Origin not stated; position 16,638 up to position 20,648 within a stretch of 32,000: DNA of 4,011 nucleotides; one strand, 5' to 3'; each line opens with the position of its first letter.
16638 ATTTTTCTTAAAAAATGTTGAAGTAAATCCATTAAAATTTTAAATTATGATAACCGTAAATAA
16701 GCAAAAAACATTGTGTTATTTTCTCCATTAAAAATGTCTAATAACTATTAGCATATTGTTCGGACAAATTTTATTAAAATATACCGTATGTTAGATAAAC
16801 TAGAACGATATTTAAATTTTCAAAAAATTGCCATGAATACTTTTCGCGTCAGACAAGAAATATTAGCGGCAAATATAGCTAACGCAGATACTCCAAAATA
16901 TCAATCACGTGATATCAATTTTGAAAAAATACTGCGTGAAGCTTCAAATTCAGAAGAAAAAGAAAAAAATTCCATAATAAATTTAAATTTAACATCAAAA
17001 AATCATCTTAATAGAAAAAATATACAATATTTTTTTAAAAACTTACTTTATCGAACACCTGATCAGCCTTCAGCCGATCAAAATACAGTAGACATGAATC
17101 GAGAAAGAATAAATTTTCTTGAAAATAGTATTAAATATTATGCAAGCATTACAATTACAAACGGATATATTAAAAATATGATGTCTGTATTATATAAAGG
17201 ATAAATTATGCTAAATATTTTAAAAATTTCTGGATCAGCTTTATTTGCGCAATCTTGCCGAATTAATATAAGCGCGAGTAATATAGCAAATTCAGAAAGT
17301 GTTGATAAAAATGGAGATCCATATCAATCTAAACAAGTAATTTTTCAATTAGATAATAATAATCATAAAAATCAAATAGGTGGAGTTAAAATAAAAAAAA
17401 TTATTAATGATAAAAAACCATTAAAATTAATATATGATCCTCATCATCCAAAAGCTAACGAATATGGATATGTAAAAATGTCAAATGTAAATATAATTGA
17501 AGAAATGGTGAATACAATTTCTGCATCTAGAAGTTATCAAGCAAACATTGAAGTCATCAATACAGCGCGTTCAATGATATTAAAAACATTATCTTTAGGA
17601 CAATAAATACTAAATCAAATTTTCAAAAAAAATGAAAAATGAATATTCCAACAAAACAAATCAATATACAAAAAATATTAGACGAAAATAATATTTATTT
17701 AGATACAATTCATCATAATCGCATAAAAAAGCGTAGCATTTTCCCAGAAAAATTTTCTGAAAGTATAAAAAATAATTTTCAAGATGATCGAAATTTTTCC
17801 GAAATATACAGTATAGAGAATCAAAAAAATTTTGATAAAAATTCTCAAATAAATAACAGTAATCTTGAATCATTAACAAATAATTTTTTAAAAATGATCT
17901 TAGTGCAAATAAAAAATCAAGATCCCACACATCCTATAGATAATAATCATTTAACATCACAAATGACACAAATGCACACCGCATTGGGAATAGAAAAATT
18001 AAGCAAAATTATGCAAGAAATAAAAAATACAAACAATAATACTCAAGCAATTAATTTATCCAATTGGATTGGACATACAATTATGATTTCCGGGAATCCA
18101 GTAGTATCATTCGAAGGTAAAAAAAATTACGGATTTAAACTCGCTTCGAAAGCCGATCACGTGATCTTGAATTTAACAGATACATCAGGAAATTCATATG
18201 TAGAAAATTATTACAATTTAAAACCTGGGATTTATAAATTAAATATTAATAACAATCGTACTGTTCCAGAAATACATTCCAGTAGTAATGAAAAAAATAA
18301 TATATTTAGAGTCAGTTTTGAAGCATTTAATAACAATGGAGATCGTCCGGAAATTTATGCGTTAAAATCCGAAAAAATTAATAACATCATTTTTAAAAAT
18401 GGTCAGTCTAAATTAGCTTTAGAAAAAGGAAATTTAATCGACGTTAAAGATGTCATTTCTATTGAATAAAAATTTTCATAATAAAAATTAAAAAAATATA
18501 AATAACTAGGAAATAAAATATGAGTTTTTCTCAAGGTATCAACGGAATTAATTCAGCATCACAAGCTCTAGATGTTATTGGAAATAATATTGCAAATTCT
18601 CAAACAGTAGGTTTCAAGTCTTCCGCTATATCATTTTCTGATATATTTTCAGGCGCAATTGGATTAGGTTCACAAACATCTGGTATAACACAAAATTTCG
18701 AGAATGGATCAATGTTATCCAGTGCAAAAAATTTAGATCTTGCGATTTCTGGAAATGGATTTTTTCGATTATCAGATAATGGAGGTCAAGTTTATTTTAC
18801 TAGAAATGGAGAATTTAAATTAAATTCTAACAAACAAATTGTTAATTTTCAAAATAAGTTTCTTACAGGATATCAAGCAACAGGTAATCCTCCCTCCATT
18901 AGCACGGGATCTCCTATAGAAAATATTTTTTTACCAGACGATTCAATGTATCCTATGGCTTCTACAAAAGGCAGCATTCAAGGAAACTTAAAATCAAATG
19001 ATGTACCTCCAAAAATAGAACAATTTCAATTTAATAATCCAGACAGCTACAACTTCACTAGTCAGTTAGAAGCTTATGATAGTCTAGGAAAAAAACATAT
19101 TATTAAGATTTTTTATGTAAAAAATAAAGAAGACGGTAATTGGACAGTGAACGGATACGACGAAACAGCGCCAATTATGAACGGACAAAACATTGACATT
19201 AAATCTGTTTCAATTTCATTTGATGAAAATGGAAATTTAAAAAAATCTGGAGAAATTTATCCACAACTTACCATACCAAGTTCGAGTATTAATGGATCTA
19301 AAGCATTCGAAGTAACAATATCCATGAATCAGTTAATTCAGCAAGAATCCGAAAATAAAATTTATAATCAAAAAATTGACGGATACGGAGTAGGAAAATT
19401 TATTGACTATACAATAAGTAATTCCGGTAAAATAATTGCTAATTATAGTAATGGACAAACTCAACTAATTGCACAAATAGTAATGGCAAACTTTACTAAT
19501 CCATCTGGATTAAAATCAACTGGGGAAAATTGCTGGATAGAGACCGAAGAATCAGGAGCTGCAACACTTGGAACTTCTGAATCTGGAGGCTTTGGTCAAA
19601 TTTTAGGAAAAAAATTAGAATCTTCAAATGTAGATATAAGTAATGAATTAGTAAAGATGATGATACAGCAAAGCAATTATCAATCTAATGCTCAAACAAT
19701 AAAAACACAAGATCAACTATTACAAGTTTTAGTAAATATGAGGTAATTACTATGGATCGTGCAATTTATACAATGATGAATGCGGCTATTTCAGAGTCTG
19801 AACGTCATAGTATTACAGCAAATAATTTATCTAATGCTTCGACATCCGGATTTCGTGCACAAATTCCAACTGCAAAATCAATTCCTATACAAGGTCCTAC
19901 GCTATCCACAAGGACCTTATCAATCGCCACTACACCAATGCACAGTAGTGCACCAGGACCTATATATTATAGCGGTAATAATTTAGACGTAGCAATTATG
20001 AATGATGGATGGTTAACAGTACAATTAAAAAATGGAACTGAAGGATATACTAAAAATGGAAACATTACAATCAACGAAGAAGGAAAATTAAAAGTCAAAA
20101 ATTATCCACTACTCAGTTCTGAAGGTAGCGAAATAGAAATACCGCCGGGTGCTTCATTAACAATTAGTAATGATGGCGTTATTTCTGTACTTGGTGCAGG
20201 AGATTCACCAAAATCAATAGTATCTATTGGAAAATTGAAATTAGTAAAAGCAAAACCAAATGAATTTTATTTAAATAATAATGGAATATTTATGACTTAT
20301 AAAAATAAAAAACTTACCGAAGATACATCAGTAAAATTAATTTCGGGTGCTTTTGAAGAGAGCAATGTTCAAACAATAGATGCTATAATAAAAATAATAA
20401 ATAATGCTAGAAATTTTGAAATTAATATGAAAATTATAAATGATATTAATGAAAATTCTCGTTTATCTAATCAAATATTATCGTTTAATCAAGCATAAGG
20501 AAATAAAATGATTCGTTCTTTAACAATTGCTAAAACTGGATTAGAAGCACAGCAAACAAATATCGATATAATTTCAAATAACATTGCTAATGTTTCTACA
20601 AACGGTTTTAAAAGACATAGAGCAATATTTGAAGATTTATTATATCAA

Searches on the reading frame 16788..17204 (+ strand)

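Call 60: search_protein_families(library=pfam, proteins=[window:16788-17204:+], max_evalue=0.00001)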
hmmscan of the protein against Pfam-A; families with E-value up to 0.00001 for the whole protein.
window:16788-17204:+ (138 aa): 1 family
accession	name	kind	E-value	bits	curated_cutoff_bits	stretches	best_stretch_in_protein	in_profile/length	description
PF00460.25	Flg_bb_rod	-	9.7e-09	35.5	20.7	1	10-39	2-31/31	Flagella basal body rod protein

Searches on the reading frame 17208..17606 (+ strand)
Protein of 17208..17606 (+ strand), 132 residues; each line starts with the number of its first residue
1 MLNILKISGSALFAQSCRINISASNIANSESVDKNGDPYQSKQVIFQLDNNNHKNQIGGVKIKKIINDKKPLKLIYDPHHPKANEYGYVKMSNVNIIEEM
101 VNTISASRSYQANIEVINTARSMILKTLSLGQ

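Call 60: search_protein_families(library=pfam, proteins=[window:17208-17606:+], max_evalue=0.00001)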
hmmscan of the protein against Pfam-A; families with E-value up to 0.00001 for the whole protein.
window:17208-17606:+ (132 aa): 1 family
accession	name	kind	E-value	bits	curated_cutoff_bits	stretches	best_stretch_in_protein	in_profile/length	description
PF06429.18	Flg_bbr_C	-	2.3e-15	56.3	23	1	87-130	3-46/46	Flagellar basal body rod FlgEFG protein C-terminal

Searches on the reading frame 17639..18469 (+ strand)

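Call 60: search_protein_families(library=pfam, proteins=[window:17639-18469:+], max_evalue=0.00001)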
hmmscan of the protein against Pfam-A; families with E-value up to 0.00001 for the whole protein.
window:17639-18469:+ (276 aa): 1 family
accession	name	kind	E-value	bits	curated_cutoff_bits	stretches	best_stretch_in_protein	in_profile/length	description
PF03963.19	FlgD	-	1.7e-13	51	27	1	62-126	10-74/75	Flagellar hook capping protein - N-terminal region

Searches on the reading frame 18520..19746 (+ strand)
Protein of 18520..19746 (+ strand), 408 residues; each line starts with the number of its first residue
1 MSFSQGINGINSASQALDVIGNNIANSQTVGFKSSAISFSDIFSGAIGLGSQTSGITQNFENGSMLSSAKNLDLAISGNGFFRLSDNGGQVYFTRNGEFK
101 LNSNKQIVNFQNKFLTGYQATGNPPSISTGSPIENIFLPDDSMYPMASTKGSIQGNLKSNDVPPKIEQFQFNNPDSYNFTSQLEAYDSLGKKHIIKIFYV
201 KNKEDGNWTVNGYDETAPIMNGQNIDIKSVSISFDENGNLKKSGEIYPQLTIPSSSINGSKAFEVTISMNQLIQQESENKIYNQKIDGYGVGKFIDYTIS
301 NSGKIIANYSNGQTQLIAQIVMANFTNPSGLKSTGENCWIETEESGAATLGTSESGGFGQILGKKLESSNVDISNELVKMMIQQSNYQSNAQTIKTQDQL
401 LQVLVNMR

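Call 60: search_protein_families(library=pfam, proteins=[window:18520-19746:+], max_evalue=0.00001)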
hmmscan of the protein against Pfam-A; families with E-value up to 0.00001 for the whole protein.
window:18520-19746:+ (408 aa): 4 families
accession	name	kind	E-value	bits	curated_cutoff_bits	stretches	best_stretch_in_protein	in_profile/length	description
PF07559.19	FlgE_D2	-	1.3e-18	68.3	22.7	1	156-289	1-142/142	Flagellar basal body protein FlaE D2 domain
PF22692.1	LlgE_F_G_D1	-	3.8e-11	43.4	27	1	75-143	1-52/64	Flagellar hook protein FlgE/F/G D1 domain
PF06429.18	Flg_bbr_C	-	6.8e-11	41.9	23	1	366-407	5-46/46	Flagellar basal body rod FlgEFG protein C-terminal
PF00460.25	Flg_bb_rod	-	4.6e-07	30.1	20.7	1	7-33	5-31/31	Flagella basal body rod protein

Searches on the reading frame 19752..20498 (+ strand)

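Call 60: search_protein_families(library=pfam, proteins=[window:19752-20498:+], max_evalue=0.00001)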
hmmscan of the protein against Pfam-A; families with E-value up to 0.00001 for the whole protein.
window:19752-20498:+ (248 aa): 3 families
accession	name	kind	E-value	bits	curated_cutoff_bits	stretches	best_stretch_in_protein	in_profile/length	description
PF22692.1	LlgE_F_G_D1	-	1.9e-12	47.6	27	1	81-146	1-64/64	Flagellar hook protein FlgE/F/G D1 domain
PF06429.18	Flg_bbr_C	-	1.9e-09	37.3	23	1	198-241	2-45/46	Flagellar basal body rod FlgEFG protein C-terminal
PF00460.25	Flg_bb_rod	-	8.1e-06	26.1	20.7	1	5-35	1-31/31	Flagella basal body rod protein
